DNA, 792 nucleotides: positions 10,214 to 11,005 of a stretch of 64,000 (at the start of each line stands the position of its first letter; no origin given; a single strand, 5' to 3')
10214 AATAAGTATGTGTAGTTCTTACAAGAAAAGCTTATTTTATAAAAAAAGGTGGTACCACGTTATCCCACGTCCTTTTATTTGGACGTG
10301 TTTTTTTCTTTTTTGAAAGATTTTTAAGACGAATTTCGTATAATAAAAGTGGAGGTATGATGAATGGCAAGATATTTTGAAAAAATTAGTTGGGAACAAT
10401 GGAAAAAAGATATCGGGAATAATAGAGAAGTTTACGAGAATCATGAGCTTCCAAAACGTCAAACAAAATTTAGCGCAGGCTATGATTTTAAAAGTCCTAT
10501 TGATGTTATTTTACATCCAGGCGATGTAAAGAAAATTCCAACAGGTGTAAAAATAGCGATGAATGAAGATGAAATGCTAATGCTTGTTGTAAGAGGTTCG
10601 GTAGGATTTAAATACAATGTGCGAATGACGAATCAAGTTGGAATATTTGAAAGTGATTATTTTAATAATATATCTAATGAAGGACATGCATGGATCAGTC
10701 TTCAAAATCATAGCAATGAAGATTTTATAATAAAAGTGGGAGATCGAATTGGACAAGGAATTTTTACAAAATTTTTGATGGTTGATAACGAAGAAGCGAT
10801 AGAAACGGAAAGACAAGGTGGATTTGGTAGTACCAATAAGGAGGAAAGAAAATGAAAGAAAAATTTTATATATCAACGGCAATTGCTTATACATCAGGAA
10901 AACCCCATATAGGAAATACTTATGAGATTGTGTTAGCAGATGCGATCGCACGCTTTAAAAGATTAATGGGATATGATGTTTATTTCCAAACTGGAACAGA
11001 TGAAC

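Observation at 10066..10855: T-box leader placed ahead of a dut-metG bicistron (dUTPase under tRNA-Met sensing)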

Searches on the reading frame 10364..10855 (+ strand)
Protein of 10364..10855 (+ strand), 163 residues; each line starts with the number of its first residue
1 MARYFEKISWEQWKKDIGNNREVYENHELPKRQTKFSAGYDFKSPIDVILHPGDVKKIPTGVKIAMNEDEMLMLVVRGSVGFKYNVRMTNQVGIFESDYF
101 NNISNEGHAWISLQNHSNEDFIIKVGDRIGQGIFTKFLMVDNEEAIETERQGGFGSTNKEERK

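Call 4: search_protein_families(library=pfam, proteins=[window:10364-10855:+])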
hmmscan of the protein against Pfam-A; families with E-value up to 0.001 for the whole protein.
window:10364-10855:+ (163 aa): 1 family
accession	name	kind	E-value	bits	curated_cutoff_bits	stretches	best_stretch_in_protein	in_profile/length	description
PF00692.24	dUTPase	-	2.3e-16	60.2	22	1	27-157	3-128/129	dUTPase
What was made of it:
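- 10364..10855 (+): dut: 163-aa trimeric-dUTPase-family protein (S. mutans 3H6X type), with GGAGG ribosome-binding site at 10351-10355. Motif III reads GIFESDY, with Glu in place of the catalytic Asp. Pfam PF00692 60.2 bits (call 4).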

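Call 5: search_protein_families(library=ncbifam, proteins=[window:10364-10855:+])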
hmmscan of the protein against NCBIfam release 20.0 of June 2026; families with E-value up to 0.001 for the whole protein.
window:10364-10855:+ (163 aa): 3 families
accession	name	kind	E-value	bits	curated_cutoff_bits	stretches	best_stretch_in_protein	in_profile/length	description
NF010561.0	PRK13956.1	equivalog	1.2e-36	125.7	223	1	25-158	14-146/147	dUTP diphosphatase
TIGR00576.1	dut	superfamily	3.4e-24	85.2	102.55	1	22-157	6-141/143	dUTP diphosphatase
NF001862.0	PRK00601.1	equivalog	1e-22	80.4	103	1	21-159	11-149/150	dUTP diphosphatase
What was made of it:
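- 10364..10855 (+): NCBIfam dut models all below cut-off (call 5).
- On Trimeric dUTPase (Pfam PF00692 / NCBIfam dut): NCBIfam is not met: NF010561 125.7 against 223, TIGR00576 85.2 against 102.55, NF001862 80.4 against 103 (call 5).
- It scores below all NCBIfam dUTPase cut-offs (125.7 against 223, 85.2 against 102.55, 80.4 against 103; call 5).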

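Call 7: find_homologous_proteins(query=window:10364-10852:+)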
Query window:10364-10852:+ (163 aa): 1056 proteins with E <= 0.001 among 1060 candidates; the best 120 are listed.
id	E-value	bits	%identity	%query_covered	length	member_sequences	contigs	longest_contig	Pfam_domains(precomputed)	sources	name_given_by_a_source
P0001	6.5e-104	363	98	100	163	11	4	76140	PF00692.25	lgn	-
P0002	3.9e-102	357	96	100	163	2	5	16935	PF00692.25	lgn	-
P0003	2.8e-95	334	90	100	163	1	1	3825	PF00692.25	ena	-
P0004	2.8e-95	334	89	100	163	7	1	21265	PF00692.25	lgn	-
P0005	4.1e-93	327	87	100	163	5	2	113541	PF00692.25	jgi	-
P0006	1.5e-92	326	88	100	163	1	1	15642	PF00692.25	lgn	-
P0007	4.4e-91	321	84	100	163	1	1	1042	PF00692.25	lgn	-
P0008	1.1e-89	316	83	100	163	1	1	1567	PF00692.25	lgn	-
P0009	1.1e-86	306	81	99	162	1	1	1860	PF00692.25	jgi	-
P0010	9.0e-85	300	79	100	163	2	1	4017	PF00692.25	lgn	-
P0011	9.1e-85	300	79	100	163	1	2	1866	PF00692.25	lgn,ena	-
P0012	1.1e-83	297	78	100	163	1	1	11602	PF00692.25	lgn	-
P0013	1.4e-82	293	79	97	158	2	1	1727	PF00692.25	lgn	-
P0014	7.5e-82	291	78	97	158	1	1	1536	PF00692.25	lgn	-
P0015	2.3e-80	286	76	99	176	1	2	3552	PF00692.25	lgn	-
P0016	2.5e-80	286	76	100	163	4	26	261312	PF00692.25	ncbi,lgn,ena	-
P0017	2.4e-79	283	77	99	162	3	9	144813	PF00692.25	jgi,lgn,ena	-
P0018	2.9e-79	282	74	100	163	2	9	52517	PF00692.25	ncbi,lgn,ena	-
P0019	3.3e-79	282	76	97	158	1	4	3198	PF00692.25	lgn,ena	-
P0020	4.2e-79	282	78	96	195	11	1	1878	PF00692.25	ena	-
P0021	6.4e-79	281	78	97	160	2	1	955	PF00692.25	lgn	-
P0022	7.3e-79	281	75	100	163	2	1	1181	PF00692.25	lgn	-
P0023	1.8e-78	280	77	97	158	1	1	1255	PF00692.25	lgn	-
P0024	2.9e-77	276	71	98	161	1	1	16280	PF00692.25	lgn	-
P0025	3.4e-77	276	73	99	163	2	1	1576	PF00692.25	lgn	-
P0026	1.4e-75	270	70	100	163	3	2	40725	PF00692.25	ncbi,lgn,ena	-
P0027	1.5e-75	270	74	96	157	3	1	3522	PF00692.25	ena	-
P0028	1.6e-75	270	72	98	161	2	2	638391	PF00692.25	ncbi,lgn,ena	-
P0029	1.7e-75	270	71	98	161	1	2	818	PF00692.25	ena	-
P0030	2.6e-75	270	75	100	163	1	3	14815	PF00692.25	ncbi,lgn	-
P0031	5.2e-75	269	74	97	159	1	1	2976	PF00692.25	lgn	-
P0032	9.1e-75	268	72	98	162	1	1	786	PF00692.25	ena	-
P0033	1.1e-74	267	71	98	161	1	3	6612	PF00692.25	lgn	-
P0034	1.1e-74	267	70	98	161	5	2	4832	PF00692.25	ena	-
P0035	1.5e-74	267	74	96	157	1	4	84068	PF00692.25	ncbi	-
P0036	5.1e-74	265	70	98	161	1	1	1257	PF00692.25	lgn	-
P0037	1.0e-73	264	72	100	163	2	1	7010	PF00692.25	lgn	-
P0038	1.1e-73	264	72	98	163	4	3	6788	PF00692.25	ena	-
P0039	1.4e-73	264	71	96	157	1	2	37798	PF00692.25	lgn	-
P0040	1.5e-73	264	73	96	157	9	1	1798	PF00692.25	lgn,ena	-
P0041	2.7e-73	263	72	100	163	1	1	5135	PF00692.25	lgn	-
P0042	2.8e-73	263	72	100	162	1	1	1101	PF00692.25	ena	-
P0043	3.2e-73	263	74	96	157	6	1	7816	PF00692.25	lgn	-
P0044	3.8e-73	262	70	97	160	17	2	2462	PF00692.25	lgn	-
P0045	6.5e-73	262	72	98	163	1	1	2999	PF00692.25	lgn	-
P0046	1.0e-72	261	73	99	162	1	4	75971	PF00692.25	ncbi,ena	-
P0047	1.2e-72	261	71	98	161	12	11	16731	PF00692.25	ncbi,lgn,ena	-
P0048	2.0e-72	260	72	96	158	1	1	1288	PF00692.25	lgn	-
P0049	2.0e-72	260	72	98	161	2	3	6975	PF00692.25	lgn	-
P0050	2.4e-72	260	73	96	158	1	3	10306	PF00692.25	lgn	-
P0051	3.2e-72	259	73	96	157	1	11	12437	PF00692.25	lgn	-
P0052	3.7e-72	259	71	98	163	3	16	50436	PF00692.25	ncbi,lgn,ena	-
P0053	4.6e-72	259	71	99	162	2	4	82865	PF00692.25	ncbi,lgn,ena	-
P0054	7.7e-72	258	72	95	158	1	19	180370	PF00692.25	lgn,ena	-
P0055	1.3e-71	258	72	93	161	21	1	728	PF00692.25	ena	-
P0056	1.4e-71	257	72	98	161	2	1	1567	PF00692.25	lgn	-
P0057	1.4e-71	257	73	99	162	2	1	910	PF00692.25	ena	-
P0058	1.5e-71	257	71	92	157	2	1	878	PF00692.25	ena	-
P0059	1.6e-71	257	70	99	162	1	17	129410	PF00692.25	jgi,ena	-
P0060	1.6e-71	257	72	98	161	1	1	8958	PF00692.25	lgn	-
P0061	1.7e-71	257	71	99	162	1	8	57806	PF00692.25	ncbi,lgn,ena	-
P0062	1.8e-71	257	72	96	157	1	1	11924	PF00692.25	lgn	-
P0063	2.0e-71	257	69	96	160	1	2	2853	PF00692.25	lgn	-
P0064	2.1e-71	257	71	100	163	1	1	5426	PF00692.25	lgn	-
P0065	2.2e-71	257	70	95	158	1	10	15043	PF00692.25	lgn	-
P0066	2.4e-71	257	71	99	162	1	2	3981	PF00692.25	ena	-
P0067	2.5e-71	257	72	96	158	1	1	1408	PF00692.25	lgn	-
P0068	3.2e-71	256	72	96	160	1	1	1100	PF00692.25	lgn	-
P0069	4.9e-71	256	71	99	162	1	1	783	PF00692.25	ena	-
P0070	5.9e-71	255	70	95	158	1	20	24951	PF00692.25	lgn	-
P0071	6.0e-71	255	70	99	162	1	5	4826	PF00692.25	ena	-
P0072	6.7e-71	255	71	96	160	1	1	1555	PF00692.25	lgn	-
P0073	8.4e-71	255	70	99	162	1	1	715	PF00692.25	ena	-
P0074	9.2e-71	255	71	96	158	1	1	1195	PF00692.25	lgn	-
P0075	1.1e-70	255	72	99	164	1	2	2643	PF00692.25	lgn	-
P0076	1.5e-70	254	71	96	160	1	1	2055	PF00692.25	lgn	-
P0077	1.5e-70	254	71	96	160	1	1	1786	PF00692.25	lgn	-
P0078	2.0e-70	254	71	99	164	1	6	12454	PF00692.25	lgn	-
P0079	2.3e-70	253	70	99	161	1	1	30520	PF00692.25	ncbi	-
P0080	2.3e-70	253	67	98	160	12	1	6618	PF00692.25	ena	-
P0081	4.0e-70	253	70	99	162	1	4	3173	PF00692.25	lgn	-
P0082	4.4e-70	253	69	96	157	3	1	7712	PF00692.25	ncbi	-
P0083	5.8e-70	252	67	97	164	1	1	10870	PF00692.25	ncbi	-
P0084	7.1e-70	252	68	99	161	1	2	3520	PF00692.25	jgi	-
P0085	1.1e-69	251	69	99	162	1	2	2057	PF00692.25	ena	-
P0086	1.4e-69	251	69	99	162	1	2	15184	PF00692.25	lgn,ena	-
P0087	1.4e-69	251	68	97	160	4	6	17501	PF00692.25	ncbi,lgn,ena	-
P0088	1.4e-69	251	70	99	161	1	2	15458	PF00692.25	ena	-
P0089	1.8e-69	251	70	99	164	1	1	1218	PF00692.25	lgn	-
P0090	2.4e-69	250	67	96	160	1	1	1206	PF00692.25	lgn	-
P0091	3.6e-69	250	70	99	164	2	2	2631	PF00692.25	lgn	-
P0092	4.2e-69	249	68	99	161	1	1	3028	PF00692.25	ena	-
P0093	4.8e-69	249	69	99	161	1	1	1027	PF00692.25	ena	-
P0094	5.2e-69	249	67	99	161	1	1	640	PF00692.25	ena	-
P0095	6.7e-69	249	69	99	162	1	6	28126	PF00692.25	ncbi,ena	-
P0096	8.6e-69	248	69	99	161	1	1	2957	PF00692.25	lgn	-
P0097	8.8e-69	248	69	99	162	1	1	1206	PF00692.25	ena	-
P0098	9.3e-69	248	68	99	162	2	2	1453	PF00692.25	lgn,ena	-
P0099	9.7e-69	248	69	99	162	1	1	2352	PF00692.25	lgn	-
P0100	1.2e-68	248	70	99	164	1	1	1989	PF00692.25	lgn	-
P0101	1.5e-68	248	69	98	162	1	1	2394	PF00692.25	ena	-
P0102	1.7e-68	247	70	98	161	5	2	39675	PF00692.25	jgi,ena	-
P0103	2.3e-68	247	69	99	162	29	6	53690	PF00692.25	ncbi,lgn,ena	-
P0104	3.0e-68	247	69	98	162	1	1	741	PF00692.25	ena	-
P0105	3.0e-68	247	69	99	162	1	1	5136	PF00692.25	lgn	-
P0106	3.3e-68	246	69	98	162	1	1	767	PF00692.25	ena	-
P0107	6.1e-68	246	68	99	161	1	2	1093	PF00692.25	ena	-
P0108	9.1e-68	245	70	99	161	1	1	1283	PF00692.25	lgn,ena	-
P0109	1.3e-67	245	69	99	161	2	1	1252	PF00692.25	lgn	-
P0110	1.7e-67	244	65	99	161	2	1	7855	PF00692.25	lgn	-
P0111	1.8e-67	244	64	98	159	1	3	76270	PF00692.25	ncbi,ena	-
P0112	5.8e-67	242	69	98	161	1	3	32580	PF00692.25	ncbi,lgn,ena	-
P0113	6.3e-67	242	68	99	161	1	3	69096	PF00692.25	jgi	-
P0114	6.5e-67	242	68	99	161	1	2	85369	PF00692.25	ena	-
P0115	9.0e-67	242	64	99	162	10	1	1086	PF00692.25,PF22769.2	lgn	-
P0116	9.4e-67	242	69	98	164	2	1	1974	PF00692.25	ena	-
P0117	1.3e-66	241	65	98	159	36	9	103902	PF00692.25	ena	-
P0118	1.3e-66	241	66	99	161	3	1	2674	PF00692.25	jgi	-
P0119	1.4e-66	241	68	99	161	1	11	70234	PF00692.25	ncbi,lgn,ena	-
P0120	1.9e-66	241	68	98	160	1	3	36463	PF00692.25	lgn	-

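Call 8: find_related_loci(query=window:10364-10852:+, collection=genome_contigs, flank=4000)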
Query window:10364-10852:+ (163 aa) in genome_contigs; peptide patterns used: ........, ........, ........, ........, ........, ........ (x = any residue, [..] = any of these).
39 stretches matched a pattern; 21 encode a relative of the query (tblastn E <= 1e-3); 21 distinct loci.
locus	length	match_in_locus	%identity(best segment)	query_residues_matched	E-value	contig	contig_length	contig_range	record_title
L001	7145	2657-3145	96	1-163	4e-107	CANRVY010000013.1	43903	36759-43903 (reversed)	MAG TPA_asm: uncultured Tenericutes bacterium isolate SRR15730544_bin.10_metawrap_v1.3_MAG genome assembly, contig: NODE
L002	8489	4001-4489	91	1-163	1e-101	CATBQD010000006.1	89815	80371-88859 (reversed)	MAG: uncultured Bacilli bacterium isolate extra-SRR5927706.69_1677798363 genome assembly, contig: NODE_133_length_89815_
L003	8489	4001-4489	87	1-163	4e-98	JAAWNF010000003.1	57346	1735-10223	MAG: Bacilli bacterium isolate ABMPRH_22_1 SL341410_scaffold_707, whole genome shotgun sequence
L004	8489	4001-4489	87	1-163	8e-98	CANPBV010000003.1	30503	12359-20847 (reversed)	MAG TPA_asm: uncultured Tenericutes bacterium isolate SRR15604531_bin.56_metawrap_v1.3_MAG genome assembly, contig: NODE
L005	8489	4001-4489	76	1-163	3e-86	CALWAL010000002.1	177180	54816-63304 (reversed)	MAG: uncultured Bacilli bacterium isolate BRZ_FM__bin62 genome assembly, contig: BRZ_FM__NODE_134_length_177180_cov_46.1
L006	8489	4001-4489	74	1-163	4e-85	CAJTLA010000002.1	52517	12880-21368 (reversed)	MAG TPA_asm: uncultured Bacilli bacterium isolate MGBC102946 genome assembly, contig: MGBC102946.2, whole genome shotgun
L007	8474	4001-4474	75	1-158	5e-83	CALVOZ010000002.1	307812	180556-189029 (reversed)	MAG: uncultured Bacilli bacterium isolate BRZ_CP__bin63 genome assembly, contig: BRZ_CP__NODE_21_length_307812_cov_35.11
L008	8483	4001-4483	73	3-163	5e-79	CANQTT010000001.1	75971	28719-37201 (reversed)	MAG: uncultured Bacilli bacterium isolate Lapin-008__bin40 genome assembly, contig: Lapin-008__NODE_408_length_75971_cov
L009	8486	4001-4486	71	1-162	2e-78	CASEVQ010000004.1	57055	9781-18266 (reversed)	uncultured bacterium isolate B51_L2_308308_idba_bin.104 genome assembly, contig: B51_L2_308308_idba_bin.104.fa_scaffold_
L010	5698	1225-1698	68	1-158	1e-75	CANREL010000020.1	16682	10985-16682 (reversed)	MAG: uncultured Bacilli bacterium isolate Lapin-024__bin108 genome assembly, contig: Lapin-024__NODE_4397_length_16682_c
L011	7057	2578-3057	69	1-160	5e-74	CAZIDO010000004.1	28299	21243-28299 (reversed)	MAG TPA_asm: uncultured Muribaculaceae bacterium isolate SRP192927_co4_7 genome assembly, contig: NODE_2815_length_28299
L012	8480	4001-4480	67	3-162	2e-70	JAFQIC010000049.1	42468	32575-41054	MAG: Bacilli bacterium isolate RGIG1840 Goat_Cecum-5__c352645, whole genome shotgun sequence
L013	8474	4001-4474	65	3-160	6e-69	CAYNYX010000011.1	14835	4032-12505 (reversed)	MAG TPA_asm: uncultured Muribaculaceae bacterium isolate SRP192927_co3_631 genome assembly, contig: NODE_9351_length_148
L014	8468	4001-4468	65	3-158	4e-67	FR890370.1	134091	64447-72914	Clostridium sp. CAG:417 genomic scaffold, scf14, whole genome shotgun sequence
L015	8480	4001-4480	63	1-160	1e-65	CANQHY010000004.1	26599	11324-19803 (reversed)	MAG: uncultured Bacilli bacterium isolate Lapin-027__bin75 genome assembly, contig: Lapin-027__NODE_1510_length_26599_co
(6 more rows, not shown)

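Call 18: search_solved_structures(query=window:10364-10852:+, max_evalue=0.001, show_alignments=2)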
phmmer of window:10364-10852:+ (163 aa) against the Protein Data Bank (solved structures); distinct sequences matched with E-value up to 0.001: 56.
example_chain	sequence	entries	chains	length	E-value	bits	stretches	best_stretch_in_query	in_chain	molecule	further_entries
3h6x_A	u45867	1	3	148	2.5e-27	98.8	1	26-158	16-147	dUTPase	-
8hrv_A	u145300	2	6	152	6.6e-14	55.2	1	22-158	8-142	Deoxyuridine 5'-triphosphate nucleotidohydrolase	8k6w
6hde_A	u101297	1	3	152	2.7e-13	53.2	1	25-158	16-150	Deoxyuridine 5'-triphosphate nucleotidohydrolase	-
1dud_A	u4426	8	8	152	2.7e-13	53.2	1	25-158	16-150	DEOXYURIDINE 5'-TRIPHOSPHATE NUCLEOTIDOHYDROLASE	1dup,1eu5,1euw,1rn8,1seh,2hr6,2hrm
1rnj_A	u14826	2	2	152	5.2e-13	52.3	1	25-158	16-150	Deoxyuridine 5'-triphosphate nucleotidohydrolase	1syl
4oop_A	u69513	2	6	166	1.3e-12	51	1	23-158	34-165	Deoxyuridine 5'-triphosphate nucleotidohydrolase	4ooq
2pc5_A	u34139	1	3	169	1.4e-12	50.9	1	23-158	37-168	DUTP pyrophosphatase-like protein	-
7n56_A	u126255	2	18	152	4.8e-12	49.1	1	28-158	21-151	Deoxyuridine 5'-triphosphate nucleotidohydrolase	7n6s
7dlv_A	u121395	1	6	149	5.7e-12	48.9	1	22-159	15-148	shrimp dUTPase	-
4lhr_A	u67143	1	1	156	3.8e-11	46.2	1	28-159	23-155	Deoxyuridine 5'-triphosphate nucleotidohydrolase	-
5f9k_A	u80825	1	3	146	1.2e-10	44.6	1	27-158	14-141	Deoxyuridine 5'-triphosphate nucleotidohydrolase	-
6mai_A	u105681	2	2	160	2e-10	43.9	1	27-158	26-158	Deoxyuridine 5'-triphosphate nucleotidohydrolase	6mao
3c3i_A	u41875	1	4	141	1.6e-09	40.9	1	23-157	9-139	Deoxyuridine triphosphatase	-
5vjy_A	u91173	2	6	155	1.7e-09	40.8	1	25-159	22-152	dUTP pyrophosphatase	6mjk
3tqz_A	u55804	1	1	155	2.9e-09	40.1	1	27-158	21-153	Deoxyuridine 5'-triphosphate nucleotidohydrolase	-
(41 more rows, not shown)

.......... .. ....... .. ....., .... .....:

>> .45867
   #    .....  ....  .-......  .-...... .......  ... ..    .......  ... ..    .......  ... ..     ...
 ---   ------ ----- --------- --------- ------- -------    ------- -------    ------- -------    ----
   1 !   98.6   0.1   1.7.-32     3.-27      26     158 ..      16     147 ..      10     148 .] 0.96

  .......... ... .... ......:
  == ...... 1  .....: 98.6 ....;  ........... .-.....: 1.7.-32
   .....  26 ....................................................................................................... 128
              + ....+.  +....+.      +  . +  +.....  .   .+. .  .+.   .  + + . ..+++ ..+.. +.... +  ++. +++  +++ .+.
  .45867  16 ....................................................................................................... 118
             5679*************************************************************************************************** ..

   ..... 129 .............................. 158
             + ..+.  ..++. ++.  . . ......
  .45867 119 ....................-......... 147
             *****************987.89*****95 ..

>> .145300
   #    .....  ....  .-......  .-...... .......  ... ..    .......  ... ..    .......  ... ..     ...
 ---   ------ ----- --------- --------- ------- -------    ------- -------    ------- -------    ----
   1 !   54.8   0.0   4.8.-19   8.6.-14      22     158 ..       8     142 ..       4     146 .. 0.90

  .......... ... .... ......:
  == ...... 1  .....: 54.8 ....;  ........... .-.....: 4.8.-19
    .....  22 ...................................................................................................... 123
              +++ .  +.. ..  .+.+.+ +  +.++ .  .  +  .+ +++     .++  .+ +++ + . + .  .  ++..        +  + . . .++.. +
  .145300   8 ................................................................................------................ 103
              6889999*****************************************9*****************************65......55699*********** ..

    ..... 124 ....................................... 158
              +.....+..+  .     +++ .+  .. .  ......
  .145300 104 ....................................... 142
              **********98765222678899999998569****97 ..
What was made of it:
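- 10364..10855 (+): PDB 3H6X E 2.5e-27 (call 18).
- Closest known: Streptococcus mutans-type trimeric dUTPase. Same: It shares the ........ insert after motif III and motifs I, II, IV and V (call 18).
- The closest solved structure is a bona fide family member (3H6X, call 18).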

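Call 38: search_dna_similar(query=window:10364-10852:+, collection=phages, mode=protein, max_rows=10)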
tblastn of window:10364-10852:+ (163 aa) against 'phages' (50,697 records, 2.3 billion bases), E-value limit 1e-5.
Records with a match: 721; places in all: 723; records where one place covers at least 80% of the query: 464.
Best place of each record, by identity: <60% 721.
By first word of the organism name: Vibrio 140; Escherichia 85; Lactococcus 80; Pseudomonas 61; Erwinia 37; Aeromonas 34; Bacteriophage 32; Klebsiella 27; Enterococcus 21; Stenotrophomonas 16; and 47 more.
By host as written in the record: - 148; Escherichia coli 42; Erwinia amylovora 28; Vibrio harveyi BAA-1116 28; Lactococcus lactis 27; Klebsiella pneumoniae 25; Pseudomonas aeruginosa 16; Aeromonas hydrophila 14; and 190 more.
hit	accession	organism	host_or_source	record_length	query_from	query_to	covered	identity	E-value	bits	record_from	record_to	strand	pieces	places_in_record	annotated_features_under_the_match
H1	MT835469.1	Bacteriophage sp.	human fecal samples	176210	5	162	97%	42.5%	2e-33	129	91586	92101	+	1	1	record has no annotation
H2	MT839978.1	Bacteriophage sp.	human fecal samples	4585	21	159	85%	46.8%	1e-31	124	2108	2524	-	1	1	record has no annotation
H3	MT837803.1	Bacteriophage sp.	human fecal samples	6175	5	160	96%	41.7%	8e-29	116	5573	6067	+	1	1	record has no annotation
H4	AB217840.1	Clostridium botulinum D phage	-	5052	10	157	91%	41.2%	2e-29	117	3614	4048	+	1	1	putative dUTPase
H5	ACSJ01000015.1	Clostridium phage D-1873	Clostridium botulinum D str. 1873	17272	10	157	91%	41.2%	2e-29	117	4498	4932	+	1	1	dut: dUTP diphosphatase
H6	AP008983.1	Clostridium phage c-st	Clostridium botulinum type C strain ...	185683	10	157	91%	41.2%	3e-29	117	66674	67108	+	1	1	putative dUTPase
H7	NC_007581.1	Clostridium phage c-st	Clostridium botulinum type C strain ...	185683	10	157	91%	41.2%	3e-29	117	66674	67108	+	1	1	deoxyuridine 5'-triphosphate nucleotidohydrolase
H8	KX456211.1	Lactococcus phage 63301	Lactococcus lactis 3107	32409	2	157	96%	35.8%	2e-20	92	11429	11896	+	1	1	dUTPase | hypothetical protein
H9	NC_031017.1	Lactococcus phage 63301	Lactococcus lactis 3107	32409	2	157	96%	35.8%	2e-20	92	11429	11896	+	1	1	dUTP diphosphatase | DUF1642 domain-containing protein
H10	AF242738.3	Lactococcus phage phiLC3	Lactococcus lactis subsp. cremoris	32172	2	157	96%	35.2%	1e-19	90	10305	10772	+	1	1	orf141: dUTPase | unknown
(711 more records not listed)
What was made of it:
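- Tried and rejected: Recent prophage origin of dut: the best phage hits are only 35-47% identical (call 38), so rejected.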
